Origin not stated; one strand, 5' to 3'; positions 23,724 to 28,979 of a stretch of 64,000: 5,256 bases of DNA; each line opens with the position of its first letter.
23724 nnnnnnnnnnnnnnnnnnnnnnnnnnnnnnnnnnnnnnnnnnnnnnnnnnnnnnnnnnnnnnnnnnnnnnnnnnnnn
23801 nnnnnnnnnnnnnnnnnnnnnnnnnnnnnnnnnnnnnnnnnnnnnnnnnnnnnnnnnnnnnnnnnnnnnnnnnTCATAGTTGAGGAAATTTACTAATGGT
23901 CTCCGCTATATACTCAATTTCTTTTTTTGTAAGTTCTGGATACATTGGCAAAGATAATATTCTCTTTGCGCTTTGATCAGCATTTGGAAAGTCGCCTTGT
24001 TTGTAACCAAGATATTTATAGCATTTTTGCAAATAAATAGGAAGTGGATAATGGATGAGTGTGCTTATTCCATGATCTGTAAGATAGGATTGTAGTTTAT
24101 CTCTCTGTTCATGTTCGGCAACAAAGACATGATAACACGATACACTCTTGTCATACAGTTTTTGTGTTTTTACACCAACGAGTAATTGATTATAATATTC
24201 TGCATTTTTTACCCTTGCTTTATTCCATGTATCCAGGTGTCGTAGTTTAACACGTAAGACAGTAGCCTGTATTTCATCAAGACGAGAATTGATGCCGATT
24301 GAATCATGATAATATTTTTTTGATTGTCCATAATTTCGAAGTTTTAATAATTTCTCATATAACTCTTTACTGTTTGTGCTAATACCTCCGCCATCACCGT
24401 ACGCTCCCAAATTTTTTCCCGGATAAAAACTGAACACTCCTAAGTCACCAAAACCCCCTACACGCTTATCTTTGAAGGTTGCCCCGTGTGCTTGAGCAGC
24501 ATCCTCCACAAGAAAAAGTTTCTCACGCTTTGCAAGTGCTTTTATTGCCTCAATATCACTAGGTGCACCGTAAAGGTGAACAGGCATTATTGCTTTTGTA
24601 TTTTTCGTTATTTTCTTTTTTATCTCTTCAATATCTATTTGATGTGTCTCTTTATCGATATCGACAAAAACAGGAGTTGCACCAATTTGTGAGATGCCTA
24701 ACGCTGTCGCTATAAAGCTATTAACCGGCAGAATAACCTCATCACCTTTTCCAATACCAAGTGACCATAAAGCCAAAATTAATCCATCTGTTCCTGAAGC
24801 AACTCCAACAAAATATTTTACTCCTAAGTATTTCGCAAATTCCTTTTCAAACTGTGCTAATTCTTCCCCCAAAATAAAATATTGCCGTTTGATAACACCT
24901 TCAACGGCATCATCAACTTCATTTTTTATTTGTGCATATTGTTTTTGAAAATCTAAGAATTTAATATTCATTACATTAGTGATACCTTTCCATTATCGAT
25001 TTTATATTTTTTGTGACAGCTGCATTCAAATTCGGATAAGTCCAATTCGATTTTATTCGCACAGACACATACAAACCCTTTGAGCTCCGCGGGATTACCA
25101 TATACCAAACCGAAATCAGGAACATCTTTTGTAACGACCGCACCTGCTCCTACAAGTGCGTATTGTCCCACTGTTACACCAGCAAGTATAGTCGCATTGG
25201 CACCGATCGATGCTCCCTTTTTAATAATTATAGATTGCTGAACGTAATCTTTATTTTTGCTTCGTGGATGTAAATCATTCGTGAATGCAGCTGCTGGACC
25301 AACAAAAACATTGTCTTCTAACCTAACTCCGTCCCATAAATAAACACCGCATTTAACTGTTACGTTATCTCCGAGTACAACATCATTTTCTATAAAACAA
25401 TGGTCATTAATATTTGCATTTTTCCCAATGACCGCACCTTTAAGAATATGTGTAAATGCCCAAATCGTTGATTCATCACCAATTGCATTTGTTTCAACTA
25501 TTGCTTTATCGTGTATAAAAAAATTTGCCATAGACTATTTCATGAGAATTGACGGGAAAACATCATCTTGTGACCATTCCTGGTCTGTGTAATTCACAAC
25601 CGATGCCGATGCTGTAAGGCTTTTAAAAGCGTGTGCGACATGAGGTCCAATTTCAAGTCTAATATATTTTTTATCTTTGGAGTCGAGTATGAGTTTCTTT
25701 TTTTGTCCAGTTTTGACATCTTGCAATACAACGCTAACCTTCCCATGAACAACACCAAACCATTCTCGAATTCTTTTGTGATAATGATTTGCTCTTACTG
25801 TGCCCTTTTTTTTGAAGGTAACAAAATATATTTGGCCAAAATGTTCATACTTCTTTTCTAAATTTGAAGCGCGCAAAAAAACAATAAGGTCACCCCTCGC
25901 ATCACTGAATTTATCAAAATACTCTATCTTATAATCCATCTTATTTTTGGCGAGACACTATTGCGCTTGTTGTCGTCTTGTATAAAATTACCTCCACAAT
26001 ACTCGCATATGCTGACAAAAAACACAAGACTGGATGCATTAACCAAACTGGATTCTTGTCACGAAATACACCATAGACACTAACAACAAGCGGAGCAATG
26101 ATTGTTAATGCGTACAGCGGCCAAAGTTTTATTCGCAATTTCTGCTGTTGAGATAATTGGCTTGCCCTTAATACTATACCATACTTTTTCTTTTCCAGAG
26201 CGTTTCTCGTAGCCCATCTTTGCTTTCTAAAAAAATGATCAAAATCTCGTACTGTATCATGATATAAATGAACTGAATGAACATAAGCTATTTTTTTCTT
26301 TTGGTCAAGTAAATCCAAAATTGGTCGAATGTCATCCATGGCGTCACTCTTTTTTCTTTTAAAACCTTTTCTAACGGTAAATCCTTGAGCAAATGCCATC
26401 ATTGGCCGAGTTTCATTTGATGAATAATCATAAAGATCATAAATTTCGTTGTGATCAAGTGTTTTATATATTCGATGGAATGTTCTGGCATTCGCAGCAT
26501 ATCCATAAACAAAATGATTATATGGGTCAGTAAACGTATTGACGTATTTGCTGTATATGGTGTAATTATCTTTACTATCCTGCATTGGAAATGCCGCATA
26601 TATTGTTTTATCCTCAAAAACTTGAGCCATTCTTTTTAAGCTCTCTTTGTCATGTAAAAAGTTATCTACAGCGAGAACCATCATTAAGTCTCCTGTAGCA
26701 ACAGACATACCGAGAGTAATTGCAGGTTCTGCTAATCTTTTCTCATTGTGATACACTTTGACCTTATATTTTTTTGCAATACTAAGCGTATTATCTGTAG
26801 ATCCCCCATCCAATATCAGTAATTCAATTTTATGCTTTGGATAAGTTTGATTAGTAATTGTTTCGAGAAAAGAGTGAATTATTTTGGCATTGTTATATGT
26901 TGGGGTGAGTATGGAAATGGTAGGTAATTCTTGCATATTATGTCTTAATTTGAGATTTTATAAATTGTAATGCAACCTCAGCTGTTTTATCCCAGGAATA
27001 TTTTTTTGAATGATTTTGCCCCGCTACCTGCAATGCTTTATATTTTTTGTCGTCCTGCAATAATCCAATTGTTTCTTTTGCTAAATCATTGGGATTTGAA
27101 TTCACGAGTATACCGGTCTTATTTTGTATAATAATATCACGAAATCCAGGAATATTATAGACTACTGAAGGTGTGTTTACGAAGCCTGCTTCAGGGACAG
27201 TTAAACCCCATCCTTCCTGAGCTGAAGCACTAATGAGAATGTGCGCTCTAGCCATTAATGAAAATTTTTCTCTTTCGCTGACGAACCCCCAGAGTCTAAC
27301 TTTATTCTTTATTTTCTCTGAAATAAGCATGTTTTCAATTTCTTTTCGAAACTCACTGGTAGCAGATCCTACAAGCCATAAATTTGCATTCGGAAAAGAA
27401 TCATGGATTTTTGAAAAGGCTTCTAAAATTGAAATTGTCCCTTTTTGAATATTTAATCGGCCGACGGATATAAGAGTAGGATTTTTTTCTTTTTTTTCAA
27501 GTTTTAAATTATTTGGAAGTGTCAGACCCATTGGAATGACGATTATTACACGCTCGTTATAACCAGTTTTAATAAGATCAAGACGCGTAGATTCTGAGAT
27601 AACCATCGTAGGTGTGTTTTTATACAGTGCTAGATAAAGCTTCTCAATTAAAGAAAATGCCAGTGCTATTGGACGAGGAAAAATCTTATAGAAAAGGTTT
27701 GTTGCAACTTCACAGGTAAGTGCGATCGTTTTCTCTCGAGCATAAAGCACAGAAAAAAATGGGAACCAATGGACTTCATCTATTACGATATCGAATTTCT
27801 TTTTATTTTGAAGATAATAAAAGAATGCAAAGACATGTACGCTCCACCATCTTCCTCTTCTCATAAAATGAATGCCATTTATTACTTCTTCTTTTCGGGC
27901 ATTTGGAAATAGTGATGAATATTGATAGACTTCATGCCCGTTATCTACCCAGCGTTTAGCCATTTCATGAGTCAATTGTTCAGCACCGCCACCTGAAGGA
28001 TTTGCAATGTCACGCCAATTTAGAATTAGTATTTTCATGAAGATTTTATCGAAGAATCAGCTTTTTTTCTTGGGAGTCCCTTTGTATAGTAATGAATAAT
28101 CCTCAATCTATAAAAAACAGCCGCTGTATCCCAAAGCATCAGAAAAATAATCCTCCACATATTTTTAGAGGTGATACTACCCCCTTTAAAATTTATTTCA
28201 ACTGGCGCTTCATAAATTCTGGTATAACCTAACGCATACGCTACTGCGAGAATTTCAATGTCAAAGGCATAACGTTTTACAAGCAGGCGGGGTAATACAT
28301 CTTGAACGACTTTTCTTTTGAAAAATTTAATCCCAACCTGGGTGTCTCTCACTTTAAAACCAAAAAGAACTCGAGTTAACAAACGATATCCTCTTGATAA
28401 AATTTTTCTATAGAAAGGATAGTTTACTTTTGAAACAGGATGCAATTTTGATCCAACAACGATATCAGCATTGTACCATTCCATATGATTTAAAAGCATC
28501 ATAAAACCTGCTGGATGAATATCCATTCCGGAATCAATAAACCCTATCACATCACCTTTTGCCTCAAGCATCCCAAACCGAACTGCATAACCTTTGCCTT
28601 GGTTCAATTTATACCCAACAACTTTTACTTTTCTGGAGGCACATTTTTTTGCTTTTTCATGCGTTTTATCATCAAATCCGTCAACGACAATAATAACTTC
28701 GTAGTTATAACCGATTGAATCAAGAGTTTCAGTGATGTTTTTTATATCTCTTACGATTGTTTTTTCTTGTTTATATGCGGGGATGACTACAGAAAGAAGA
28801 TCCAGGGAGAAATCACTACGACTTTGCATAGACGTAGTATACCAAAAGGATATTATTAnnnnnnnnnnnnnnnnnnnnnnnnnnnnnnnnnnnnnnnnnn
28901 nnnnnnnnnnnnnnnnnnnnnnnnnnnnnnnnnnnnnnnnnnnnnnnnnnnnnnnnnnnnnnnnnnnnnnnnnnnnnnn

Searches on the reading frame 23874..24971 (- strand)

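Call 15: search_protein_families(library=pfam, proteins=[window:23874-24971:-], max_evalue=0.001)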
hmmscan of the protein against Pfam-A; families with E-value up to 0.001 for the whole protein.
window:23874-24971:- (365 aa): 3 families
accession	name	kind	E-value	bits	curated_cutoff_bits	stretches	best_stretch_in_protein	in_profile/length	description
PF01041.23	DegT_DnrJ_EryC1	-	7.4e-119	397.6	19.8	1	14-359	2-359/360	DegT/DnrJ/EryC1/StrS aminotransferase family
PF00266.25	Aminotran_5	-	1.1e-06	28.3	21.5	1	36-164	43-182/371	Aminotransferase class-V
PF01212.27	Beta_elim_lyase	-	0.00091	19.1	27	0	38-160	34-171/288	Beta-eliminating lyase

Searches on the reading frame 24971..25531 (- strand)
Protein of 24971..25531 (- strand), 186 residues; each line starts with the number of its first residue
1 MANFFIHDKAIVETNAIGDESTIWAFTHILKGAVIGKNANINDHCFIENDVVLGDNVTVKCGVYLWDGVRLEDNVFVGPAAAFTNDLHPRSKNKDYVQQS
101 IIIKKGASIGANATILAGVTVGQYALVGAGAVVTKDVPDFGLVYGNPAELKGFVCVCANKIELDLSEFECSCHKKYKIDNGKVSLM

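Call 15: search_protein_families(library=pfam, proteins=[window:24971-25531:-], max_evalue=0.001)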
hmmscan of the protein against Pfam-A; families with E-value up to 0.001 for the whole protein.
window:24971-25531:- (186 aa): 4 families
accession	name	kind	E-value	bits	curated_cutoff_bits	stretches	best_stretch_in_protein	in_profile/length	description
PF00132.30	Hexapep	-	6.2e-22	76.8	27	3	101-135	2-36/36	Bacterial transferase hexapeptide (six repeats)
PF25084.1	LbH_EIF2B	-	1e-09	38.8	54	1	6-60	47-100/105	EIF2B subunit epsilon LbH domain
PF14602.12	Hexapep_2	-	9.3e-09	35.3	27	1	101-135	2-34/34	Hexapeptide repeat of succinyl-transferase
PF21711.3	DCTN5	-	0.00093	19.3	40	0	4-59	85-140/182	Dynactin subunit 5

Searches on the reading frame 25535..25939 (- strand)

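Call 92: search_protein_families(library=ncbifam, proteins=[window:25535-25939:-], max_evalue=0.1)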
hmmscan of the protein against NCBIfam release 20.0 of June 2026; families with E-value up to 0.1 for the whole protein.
window:25535-25939:- (134 aa): 4 families
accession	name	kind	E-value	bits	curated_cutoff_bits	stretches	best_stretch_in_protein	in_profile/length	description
TIGR04366.1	cupin_WbuC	subfamily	7.1e-06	25.9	42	1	30-114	29-111/132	WbuC family cupin fold metalloprotein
NF047837.1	UDPAcbARedWbcJ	equivalog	5.1e-05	22.3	500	1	9-92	252-327/372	UDP-2-acetamido-2,6-beta-L-arabino-hexul-4-ose reductase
TIGR00369.1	unchar_dom_1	domain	0.0049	16.9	36.6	1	52-120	23-92/117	hotdog fold thioesterase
NF047425.1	MenI_Listeria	exception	0.015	15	185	0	38-74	10-46/122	1,4-dihydroxy-2-naphthoyl-CoA hydrolase MenI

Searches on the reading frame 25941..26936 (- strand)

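Call 16: search_protein_families(library=pfam, proteins=[window:25941-26936:-], max_evalue=0.001)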
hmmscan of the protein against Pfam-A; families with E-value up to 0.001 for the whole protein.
window:25941-26936:- (331 aa): 4 families
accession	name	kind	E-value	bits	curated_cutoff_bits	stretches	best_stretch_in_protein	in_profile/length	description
PF00535.33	Glycos_transf_2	-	1.1e-20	74.6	23.3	1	8-131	1-129/168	Glycosyl transferase family 2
PF13641.12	Glyco_tranf_2_3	-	6.1e-06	26.8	27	1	5-241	1-227/230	Glycosyltransferase like family 2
PF10111.15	Glyco_tranf_2_2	-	7e-05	22.9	27.3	1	21-111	13-110/276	Glycosyltransferase like family 2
PF03452.20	Anp1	-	0.00023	21.1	28.8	0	6-67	22-86/263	Anp1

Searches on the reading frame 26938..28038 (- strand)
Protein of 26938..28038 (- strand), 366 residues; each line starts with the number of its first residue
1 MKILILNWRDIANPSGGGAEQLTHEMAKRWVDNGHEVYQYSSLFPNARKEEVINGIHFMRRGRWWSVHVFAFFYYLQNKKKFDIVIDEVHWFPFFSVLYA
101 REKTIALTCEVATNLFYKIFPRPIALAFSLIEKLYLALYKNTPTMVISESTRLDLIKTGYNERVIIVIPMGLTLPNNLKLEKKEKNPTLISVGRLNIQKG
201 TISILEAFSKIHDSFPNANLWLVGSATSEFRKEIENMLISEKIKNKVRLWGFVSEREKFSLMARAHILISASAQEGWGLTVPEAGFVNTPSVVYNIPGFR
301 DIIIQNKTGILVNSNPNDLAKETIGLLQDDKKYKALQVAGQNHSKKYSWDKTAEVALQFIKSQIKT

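Call 16: search_protein_families(library=pfam, proteins=[window:26938-28038:-], max_evalue=0.001)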
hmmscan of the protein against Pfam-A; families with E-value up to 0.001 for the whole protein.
window:26938-28038:- (366 aa): 5 families
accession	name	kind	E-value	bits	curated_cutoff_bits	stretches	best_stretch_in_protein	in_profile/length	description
PF00534.26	Glycos_transf_1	-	2.9e-30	105.5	26.4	1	179-341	8-170/172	Glycosyl transferases group 1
PF13692.12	Glyco_trans_1_4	-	3.9e-23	82.7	27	1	187-329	2-142/142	Glycosyl transferases group 1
PF13439.12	Glyco_transf_4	-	1.8e-09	38.3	28.5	1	17-172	2-166/170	Glycosyltransferase Family 4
PF20706.3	GT4-conflict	-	5.5e-08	32.6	26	1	160-306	169-323/385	Family 4 Glycosyltransferase in conflict systems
PF02350.25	Epimerase_2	-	5.5e-05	22.6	30.6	1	199-355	195-341/347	UDP-N-acetylglucosamine 2-epimerase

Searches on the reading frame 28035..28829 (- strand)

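Call 16: search_protein_families(library=pfam, proteins=[window:28035-28829:-], max_evalue=0.001)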
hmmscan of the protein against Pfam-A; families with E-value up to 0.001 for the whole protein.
window:28035-28829:- (264 aa): 1 family
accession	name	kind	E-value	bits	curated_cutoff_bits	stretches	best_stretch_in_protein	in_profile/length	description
PF00535.33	Glycos_transf_2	-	8.5e-22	78.3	23.3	1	13-178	1-167/168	Glycosyl transferase family 2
